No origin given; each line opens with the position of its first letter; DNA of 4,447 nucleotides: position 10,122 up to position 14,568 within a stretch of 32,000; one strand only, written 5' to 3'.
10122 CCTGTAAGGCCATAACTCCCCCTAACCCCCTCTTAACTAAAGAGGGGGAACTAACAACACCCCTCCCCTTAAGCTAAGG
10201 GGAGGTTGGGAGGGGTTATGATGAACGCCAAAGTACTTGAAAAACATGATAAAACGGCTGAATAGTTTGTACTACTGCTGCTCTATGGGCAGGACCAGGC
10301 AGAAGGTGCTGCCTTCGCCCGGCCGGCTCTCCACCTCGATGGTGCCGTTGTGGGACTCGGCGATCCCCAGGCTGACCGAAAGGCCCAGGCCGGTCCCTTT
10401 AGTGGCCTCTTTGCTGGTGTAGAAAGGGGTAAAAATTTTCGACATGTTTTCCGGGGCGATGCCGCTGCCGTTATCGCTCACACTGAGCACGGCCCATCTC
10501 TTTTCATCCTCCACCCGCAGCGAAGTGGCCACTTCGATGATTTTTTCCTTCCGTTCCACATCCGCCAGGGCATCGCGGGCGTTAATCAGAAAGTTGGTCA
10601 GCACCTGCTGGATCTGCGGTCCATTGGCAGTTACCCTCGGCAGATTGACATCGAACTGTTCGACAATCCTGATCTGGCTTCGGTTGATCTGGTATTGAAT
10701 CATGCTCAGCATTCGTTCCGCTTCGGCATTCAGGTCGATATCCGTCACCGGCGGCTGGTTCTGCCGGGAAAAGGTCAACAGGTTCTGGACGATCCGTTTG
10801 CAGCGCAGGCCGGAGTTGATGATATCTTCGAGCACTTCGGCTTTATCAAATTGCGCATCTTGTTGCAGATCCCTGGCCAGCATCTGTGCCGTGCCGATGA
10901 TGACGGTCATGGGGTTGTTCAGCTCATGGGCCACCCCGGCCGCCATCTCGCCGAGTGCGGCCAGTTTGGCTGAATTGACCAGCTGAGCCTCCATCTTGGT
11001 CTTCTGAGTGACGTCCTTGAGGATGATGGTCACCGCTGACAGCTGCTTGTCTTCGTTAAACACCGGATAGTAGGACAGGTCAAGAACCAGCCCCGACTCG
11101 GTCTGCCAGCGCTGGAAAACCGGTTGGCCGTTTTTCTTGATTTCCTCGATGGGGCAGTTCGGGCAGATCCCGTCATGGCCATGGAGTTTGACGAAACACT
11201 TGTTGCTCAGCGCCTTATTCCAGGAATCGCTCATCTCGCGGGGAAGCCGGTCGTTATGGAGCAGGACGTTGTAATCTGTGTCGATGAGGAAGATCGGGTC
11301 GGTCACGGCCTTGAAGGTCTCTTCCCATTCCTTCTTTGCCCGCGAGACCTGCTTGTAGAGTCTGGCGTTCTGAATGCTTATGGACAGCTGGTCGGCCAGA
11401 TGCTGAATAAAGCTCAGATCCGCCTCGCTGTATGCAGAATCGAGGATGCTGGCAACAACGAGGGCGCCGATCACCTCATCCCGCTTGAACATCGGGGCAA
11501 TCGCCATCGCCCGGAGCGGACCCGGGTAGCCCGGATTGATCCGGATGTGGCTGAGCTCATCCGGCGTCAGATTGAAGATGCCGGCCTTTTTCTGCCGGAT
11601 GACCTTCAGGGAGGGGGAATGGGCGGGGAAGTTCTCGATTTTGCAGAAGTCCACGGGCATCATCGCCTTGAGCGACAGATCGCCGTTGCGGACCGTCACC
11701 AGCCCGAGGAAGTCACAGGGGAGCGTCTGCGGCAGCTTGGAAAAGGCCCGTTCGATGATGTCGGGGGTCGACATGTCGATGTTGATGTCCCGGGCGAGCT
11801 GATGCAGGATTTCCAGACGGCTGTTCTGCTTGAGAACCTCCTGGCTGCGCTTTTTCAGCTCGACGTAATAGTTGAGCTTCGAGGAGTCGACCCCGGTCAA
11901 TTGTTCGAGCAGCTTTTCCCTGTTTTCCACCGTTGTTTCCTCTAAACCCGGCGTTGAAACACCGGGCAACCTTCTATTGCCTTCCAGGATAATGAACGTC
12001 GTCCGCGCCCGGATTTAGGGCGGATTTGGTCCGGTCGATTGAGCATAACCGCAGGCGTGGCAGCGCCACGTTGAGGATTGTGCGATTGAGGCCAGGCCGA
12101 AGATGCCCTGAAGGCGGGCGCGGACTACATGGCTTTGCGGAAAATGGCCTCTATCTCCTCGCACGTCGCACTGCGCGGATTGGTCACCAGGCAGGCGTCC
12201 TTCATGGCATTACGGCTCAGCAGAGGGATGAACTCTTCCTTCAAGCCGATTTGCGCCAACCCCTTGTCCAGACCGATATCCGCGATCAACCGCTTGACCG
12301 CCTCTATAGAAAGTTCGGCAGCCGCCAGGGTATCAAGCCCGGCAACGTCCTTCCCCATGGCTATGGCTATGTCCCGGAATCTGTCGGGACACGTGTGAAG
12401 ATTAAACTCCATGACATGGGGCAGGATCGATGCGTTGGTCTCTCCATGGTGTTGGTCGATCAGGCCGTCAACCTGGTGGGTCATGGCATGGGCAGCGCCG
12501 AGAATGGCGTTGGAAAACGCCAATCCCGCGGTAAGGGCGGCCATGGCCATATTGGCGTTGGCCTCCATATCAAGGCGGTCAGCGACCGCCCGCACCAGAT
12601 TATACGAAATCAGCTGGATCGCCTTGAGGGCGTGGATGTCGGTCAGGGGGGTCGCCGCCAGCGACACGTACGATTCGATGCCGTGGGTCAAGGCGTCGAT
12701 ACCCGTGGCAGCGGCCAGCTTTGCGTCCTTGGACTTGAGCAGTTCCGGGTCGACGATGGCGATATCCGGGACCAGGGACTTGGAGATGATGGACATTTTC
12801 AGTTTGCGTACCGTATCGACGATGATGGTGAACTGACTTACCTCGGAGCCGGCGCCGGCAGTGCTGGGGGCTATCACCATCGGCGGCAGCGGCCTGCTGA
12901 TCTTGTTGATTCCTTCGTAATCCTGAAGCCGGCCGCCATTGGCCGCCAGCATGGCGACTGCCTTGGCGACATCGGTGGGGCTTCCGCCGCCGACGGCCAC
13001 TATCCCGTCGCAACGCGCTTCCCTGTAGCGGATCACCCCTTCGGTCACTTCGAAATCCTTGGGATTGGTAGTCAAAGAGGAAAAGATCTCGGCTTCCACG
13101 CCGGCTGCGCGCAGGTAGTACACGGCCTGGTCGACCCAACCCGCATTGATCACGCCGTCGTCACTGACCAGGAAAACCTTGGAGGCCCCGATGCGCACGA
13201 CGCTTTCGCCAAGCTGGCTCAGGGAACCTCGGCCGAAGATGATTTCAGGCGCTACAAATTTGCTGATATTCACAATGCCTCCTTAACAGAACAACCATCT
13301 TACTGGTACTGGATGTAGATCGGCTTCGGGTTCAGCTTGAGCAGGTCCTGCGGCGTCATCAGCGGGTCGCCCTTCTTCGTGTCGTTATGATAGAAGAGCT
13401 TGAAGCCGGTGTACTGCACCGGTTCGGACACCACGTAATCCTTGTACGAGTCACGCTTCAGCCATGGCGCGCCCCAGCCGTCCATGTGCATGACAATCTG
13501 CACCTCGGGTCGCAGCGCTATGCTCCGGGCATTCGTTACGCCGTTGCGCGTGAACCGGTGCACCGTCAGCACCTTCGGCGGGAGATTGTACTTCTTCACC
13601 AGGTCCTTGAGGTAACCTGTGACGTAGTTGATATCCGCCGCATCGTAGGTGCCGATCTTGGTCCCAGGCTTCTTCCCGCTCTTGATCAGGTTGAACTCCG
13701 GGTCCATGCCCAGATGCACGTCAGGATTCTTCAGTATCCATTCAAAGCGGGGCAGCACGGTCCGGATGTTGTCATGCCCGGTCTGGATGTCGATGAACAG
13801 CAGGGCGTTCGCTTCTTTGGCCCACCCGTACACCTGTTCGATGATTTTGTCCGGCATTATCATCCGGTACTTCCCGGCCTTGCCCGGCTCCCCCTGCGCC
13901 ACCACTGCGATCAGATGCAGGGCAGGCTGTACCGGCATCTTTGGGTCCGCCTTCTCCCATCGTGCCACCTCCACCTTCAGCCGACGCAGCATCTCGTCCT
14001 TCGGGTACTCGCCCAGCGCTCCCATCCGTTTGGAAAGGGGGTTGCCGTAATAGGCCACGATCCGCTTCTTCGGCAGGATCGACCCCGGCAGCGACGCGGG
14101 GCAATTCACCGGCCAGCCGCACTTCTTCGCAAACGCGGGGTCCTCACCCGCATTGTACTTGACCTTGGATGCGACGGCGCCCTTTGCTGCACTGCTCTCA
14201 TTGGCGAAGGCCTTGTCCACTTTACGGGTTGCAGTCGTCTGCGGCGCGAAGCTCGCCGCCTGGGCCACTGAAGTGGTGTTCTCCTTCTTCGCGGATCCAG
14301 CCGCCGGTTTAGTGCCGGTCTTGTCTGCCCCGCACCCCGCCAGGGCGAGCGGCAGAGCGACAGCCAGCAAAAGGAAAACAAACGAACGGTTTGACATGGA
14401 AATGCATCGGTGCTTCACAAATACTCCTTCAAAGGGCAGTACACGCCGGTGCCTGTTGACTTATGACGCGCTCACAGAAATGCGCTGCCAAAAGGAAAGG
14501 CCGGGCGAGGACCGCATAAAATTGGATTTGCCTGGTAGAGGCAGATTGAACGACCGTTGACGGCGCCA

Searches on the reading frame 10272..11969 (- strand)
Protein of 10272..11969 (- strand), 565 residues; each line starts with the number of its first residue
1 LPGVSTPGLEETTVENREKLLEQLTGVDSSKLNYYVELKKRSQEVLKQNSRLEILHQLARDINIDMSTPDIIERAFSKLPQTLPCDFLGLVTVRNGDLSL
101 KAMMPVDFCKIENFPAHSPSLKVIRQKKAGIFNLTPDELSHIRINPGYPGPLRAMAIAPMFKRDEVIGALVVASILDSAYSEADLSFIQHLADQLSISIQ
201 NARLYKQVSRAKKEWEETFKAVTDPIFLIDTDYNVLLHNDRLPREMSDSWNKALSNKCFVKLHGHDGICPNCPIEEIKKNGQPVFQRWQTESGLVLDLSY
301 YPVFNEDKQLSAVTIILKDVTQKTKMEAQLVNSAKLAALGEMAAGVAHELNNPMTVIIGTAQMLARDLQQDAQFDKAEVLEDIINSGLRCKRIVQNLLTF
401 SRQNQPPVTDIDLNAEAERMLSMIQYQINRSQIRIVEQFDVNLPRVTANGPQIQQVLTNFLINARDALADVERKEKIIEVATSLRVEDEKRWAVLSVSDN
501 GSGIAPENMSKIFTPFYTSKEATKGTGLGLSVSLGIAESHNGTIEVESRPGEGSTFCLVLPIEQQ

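Call 9: search_protein_families(library=ncbifam, proteins=[window:10272-11969:-])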
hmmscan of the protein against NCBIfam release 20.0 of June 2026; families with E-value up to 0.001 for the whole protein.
window:10272-11969:- (565 aa): 83 families (the best 25 are shown)
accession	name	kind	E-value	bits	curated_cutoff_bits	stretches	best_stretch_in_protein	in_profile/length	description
NF008468.0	PRK11360.1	equivalog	4.3e-66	223.5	646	1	203-565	258-611/616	two-component system sensor histidine kinase AtoS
NF052574.1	HisKinEspCMyxo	equivalog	3.7e-55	187.4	1200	1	297-562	375-637/785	serine histidine kinase EspC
NF010411.0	PRK13837.1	equivalog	9.3e-49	166.1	647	1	316-564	427-677/828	two-component system VirA-like sensor kinase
NF047466.1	hybrid_RR_LvrB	exception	3.8e-46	158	500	1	315-562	128-376/377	hybrid histidine kinase/response regulator LvrB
NF046026.1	HisKinCckACaul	equivalog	1.3e-43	149.1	1000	1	312-564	275-534/678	cell cycle histidine kinase CckA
NF046020.1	HisKinCckABruc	equivalog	4.3e-43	147.3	1000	1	306-561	445-706/868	cell cycle histidine kinase CckA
NF046044.1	PnpS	equivalog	5.2e-43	147.5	400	1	198-561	40-390/390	two-component system histidine kinase PnpS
NF052573.1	HisKinEspAMyxo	equivalog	8.7e-43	146.4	1400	1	309-562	354-611/755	serine histidine kinase EspA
NF038348.1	T2SS_HK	subfamily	3.8e-42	144.5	450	2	374-562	395-573/574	histidine kinase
NF007688.0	PRK10364.1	equivalog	4.7e-42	144.3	479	1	323-563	224-452/460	two-component system sensor histidine kinase ZraS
NF047497.1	HK_LIC_12097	equivalog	7.9e-42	143.3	500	1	206-562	4-366/367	LIC_12097 family sensor histidine kinase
NF010076.0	PRK13557.1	subfamily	1.6e-41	142.4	631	1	301-564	125-396/540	histidine kinase famiy protein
TIGR02966.1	phoR_proteo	equivalog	1.2e-32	113.2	334.2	1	210-558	3-331/333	phosphate regulon sensor histidine kinase PhoR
NF008293.1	PRK11073.1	equivalog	2.2e-31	109.4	240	1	308-563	97-348/349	nitrogen regulation protein NR(II)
NF041777.1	sens_FixL_Rhizob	equivalog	6.4e-31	107.5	850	1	324-564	247-483/485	sensor protein FixL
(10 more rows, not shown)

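Call 10: search_protein_families(library=pfam, proteins=[window:10272-11969:-])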
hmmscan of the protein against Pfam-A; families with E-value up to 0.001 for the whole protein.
window:10272-11969:- (565 aa): 5 families
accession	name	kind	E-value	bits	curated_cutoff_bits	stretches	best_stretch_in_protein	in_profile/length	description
PF02518.31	HATPase_c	-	1.7e-25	90.1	26.4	1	451-563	4-110/111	Histidine kinase-, DNA gyrase B-, and HSP90-like ATPase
PF00512.31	HisKA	-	2.1e-16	60.2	26.9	1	339-405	2-65/66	His Kinase A (phospho-acceptor) domain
PF13185.12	GAF_2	-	8.1e-11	42.7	28.6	1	68-200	4-136/136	GAF domain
PF01590.32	GAF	-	6.9e-08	33.5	22.4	1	123-199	58-133/133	GAF domain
PF13492.12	GAF_3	-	4.6e-07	30.7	27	1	71-201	5-129/129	GAF domain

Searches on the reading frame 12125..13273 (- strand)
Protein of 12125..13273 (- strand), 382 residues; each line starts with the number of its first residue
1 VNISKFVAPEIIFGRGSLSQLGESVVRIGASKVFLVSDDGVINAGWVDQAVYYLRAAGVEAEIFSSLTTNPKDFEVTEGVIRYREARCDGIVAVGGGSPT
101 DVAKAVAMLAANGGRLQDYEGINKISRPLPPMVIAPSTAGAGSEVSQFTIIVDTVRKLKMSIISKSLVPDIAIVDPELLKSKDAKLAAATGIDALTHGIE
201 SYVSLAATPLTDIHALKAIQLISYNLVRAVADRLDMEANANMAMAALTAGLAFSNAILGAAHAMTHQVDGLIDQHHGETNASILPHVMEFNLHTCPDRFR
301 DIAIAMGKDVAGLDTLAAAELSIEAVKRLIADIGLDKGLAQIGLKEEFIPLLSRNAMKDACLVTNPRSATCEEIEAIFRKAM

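Call 9: search_protein_families(library=ncbifam, proteins=[window:12125-13273:-])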
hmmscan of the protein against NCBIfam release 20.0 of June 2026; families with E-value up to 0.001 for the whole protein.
window:12125-13273:- (382 aa): 16 families
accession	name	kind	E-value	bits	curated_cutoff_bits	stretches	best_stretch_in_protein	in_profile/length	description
NF041833.1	Fe_ADH_ErcA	equivalog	1.4e-142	475.4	550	1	2-382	2-382/382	alcohol dehydrogenase-like regulatory protein ErcA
NF053866.1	CholDhdGbsBBac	equivalog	7.2e-98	327.8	550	1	6-381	12-390/392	choline dehydrogenase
TIGR02638.1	lactal_redase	equivalog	1.3e-97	327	523.15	1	12-378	11-379/379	lactaldehyde reductase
NF007363.0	PRK09860.1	equivalog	2.1e-94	316.8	581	1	2-382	2-383/383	L-threonine dehydrogenase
NF007911.0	PRK10624.1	equivalog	1.1e-91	307.6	537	1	12-382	12-382/382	lactaldehyde reductase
NF058672.1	4HyButDHCUPNE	equivalog_domain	3.2e-81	273.4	500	1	10-382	9-378/378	4-hydroxybutyrate dehydrogenase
NF011998.0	PRK15454.1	equivalog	8.5e-75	251.9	556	1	7-378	26-391/395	ethanolamine utilization ethanol dehydrogenase EutG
NF010378.0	PRK13805.1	equivalog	1.4e-70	238.2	951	1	8-381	462-863/872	bifunctional acetaldehyde-CoA/alcohol dehydrogenase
NF050025.1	SulfAcetaldRedSarD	equivalog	4.4e-65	220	700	1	10-379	10-382/385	sulfoacetaldehyde reductase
TIGR04266.1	NDMA_methanol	equivalog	5.7e-54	183.5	625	1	9-342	17-354/420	NDMA-dependent methanol dehydrogenase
TIGR03405.1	Phn_Fe-ADH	equivalog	1.9e-45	155.2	423.7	1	11-357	7-344/355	iron-containing alcohol dehydrogenase PsrA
NF011717.0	PRK15138.1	equivalog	9.7e-17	61.1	645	1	8-354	9-358/387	alcohol dehydrogenase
NF041822.1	daptide_DH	equivalog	3.5e-14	52.5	300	1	32-246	2-223/363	daptide-type RiPP biosynthesis dehydogenase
NF006941.0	PRK09423.1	subfamily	2.5e-10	39.7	336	1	12-234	12-210/367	glycerol dehydrogenase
NF047954.1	PrpdilGlycDhGldA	equivalog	7.6e-06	25.4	700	1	12-347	12-317/365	bifunctional L-1,2-propanediol dehydrogenase/glycerol dehydrogenase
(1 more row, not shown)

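Call 10: search_protein_families(library=pfam, proteins=[window:12125-13273:-])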
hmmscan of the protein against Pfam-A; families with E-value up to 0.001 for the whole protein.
window:12125-13273:- (382 aa): 3 families
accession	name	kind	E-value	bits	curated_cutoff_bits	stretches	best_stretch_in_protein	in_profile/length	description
PF25137.1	ADH_Fe_C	-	1.8e-55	188.1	27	1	188-382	2-194/194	Fe-containing alcohol dehydrogenase family, C-terminal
PF00465.25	Fe-ADH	-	2.1e-49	167.8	31.3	1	9-176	2-168/168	Iron-containing alcohol dehydrogenase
PF13685.12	Fe-ADH_2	-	1.7e-10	41.5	28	1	13-109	2-96/149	Iron-containing alcohol dehydrogenase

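Call 48: find_encoding_contigs(protein=window:12128-13273:-, flank=10000, max_places=6)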
Protein seq(382 aa) (382 aa): 1 contig read that carries it; 1 place shown.
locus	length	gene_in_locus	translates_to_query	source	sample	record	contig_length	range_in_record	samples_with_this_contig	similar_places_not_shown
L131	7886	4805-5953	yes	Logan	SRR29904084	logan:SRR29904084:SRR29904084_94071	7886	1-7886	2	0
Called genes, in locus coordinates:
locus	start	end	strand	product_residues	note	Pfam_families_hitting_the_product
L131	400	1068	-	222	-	-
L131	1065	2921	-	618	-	PF05048:NosD (weak), PF16656:Pur_ac_phosph_N (faint), PF00041:fn3 (faint)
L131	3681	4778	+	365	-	-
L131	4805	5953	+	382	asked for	PF00465:Fe-ADH, PF13685:Fe-ADH_2, PF25137:ADH_Fe_C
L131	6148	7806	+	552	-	PF13185:GAF_2, PF01590:GAF (weak), PF13492:GAF_3 (weak), PF00512:HisKA, PF02518:HATPase_c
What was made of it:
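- Checked: The public gene call is 618 aa, which puts the start at 15157 (call 48).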

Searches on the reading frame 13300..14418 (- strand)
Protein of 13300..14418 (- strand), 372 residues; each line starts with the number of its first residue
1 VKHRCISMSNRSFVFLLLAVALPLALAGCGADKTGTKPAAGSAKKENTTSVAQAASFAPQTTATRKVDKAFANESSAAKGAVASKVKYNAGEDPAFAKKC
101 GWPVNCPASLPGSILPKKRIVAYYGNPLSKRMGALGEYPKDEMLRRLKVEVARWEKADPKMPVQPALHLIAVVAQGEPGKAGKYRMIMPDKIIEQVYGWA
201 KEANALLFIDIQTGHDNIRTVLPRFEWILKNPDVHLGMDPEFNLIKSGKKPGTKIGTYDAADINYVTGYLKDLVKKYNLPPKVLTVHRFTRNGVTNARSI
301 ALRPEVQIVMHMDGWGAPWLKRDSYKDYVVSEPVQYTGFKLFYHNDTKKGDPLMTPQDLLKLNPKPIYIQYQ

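Call 9: search_protein_families(library=ncbifam, proteins=[window:13300-14418:-])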
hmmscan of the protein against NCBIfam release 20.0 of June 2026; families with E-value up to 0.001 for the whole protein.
window:13300-14418:- (372 aa): 0 families

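Call 10: search_protein_families(library=pfam, proteins=[window:13300-14418:-])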
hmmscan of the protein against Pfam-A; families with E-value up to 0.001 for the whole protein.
window:13300-14418:- (372 aa): 0 families

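Call 66: find_homologous_proteins(query=window:13300-14418:-, max_evalue=1e-30)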
Query window:13300-14418:- (372 aa): 7992 proteins with E <= 1e-30 among 8000 candidates; the best 120 are listed.
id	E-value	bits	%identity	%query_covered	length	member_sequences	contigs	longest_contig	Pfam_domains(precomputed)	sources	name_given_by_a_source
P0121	7.2e-239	810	95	100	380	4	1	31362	-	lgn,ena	-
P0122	3.4e-234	795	95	98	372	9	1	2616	-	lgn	-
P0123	4.8e-212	722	84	100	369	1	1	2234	-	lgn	-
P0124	7.2e-207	705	82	100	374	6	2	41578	-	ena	-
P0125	8.1e-205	698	82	100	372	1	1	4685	-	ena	-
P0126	5.1e-204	696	87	91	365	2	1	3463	-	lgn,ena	-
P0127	9.4e-199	678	80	100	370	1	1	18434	-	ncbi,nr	ncbi:MAG: hypothetical protein NDI77_07990 [Geobacteraceae bacterium]|nr:hypothetical protein [Geoba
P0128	5.4e-198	676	82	92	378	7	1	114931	-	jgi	jgi:hypothetical protein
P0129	1.5e-196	671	80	93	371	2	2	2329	-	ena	-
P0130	5.3e-193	659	77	100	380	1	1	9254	-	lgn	-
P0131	1.4e-192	658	74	100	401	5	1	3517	-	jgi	jgi:2-hydroxychromene-2-carboxylate isomerase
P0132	8.5e-192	655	79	94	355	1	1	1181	-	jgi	jgi:hypothetical protein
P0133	2.3e-188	644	75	100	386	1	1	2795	-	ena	-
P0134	3.0e-187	641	74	99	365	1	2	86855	-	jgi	jgi:hypothetical protein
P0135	2.6e-186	637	74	100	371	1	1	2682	-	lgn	-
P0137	3.4e-186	637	74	97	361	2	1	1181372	-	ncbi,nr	ncbi:hypothetical protein [Citrifermentans pelophilum]|nr:hypothetical protein [Geoanaerobacter pelo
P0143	8.7e-186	636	74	100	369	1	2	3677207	-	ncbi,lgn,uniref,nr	ncbi:hypothetical protein [Geobacter sp. AOG1]|uniref:hypothetical protein n=1 Tax=Geobacter sp. AOG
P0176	5.4e-183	627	76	96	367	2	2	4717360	-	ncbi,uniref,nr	ncbi:hypothetical protein [Geobacter sp. SVR]|uniref:hypothetical protein n=1 Tax=Geobacter sp. SVR 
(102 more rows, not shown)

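Call 67: find_encoding_contigs(protein=P0128, flank=6000, max_places=1)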
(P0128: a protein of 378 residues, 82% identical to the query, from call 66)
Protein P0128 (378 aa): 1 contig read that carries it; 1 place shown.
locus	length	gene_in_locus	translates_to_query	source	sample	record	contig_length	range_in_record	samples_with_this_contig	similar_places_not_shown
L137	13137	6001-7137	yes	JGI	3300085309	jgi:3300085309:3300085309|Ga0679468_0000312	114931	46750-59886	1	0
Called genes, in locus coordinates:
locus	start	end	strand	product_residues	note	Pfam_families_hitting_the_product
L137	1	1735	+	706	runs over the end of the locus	PF11854:MtrB_PioB (weak)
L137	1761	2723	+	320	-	PF04392:ABC_sub_bind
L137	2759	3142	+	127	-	PF00072:Response_reg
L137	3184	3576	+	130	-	-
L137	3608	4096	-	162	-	PF00149:Metallophos (weak), PF12850:Metallophos_2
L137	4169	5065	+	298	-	PF00574:CLP_protease (weak), PF25145:NfeD1b_N (weak), PF01343:Peptidase_S49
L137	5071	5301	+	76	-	-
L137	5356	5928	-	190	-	-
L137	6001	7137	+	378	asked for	-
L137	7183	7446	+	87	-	-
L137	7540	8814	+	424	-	-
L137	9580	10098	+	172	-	-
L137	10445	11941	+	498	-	PF02321:OEP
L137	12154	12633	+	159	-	PF01880:Desulfoferrodox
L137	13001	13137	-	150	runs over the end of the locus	PF01850:PIN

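Call 68: find_encoding_contigs(protein=P0137, flank=6000, max_places=1)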
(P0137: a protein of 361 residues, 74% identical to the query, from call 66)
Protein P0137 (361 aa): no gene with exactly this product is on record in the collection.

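Call 69: find_encoding_contigs(protein=P0143, flank=6000, max_places=1)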
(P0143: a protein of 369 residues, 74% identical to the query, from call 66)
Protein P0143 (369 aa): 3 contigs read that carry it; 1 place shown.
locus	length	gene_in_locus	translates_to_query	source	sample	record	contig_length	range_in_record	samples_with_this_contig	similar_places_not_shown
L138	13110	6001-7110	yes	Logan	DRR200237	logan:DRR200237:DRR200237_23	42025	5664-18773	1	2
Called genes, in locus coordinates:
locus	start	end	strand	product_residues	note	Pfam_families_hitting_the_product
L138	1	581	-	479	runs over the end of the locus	PF00672:HAMP, PF00512:HisKA, PF02518:HATPase_c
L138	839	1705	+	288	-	PF13441:Gly-zipper_YMGG (faint), PF13436:Gly-zipper_OmpA (weak)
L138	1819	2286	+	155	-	PF13801:Metal_resist, PF07813:LTXXQ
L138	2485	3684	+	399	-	PF11737:DUF3300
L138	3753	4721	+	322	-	PF11453:DUF2950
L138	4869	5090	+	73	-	-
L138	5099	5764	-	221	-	PF02525:Flavodoxin_2, PF03358:FMN_red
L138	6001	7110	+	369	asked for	-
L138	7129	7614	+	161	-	PF03061:4HBT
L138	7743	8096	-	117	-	PF04020:Phage_holin_4_2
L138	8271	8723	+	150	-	PF00293:NUDIX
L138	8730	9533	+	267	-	PF01551:Peptidase_M23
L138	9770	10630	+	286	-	PF00072:Response_reg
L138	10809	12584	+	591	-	PF08439:Peptidase_M3_N, PF01432:Peptidase_M3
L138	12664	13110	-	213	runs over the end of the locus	PF13505:OMP_b-brl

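Call 70: find_encoding_contigs(protein=P0176, flank=6000, max_places=1)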
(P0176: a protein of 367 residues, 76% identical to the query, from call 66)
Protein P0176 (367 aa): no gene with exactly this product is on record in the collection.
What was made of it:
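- Tried and rejected: Two look-ups for named genomes (P0137, P0176) returned nothing (calls 68, 70).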
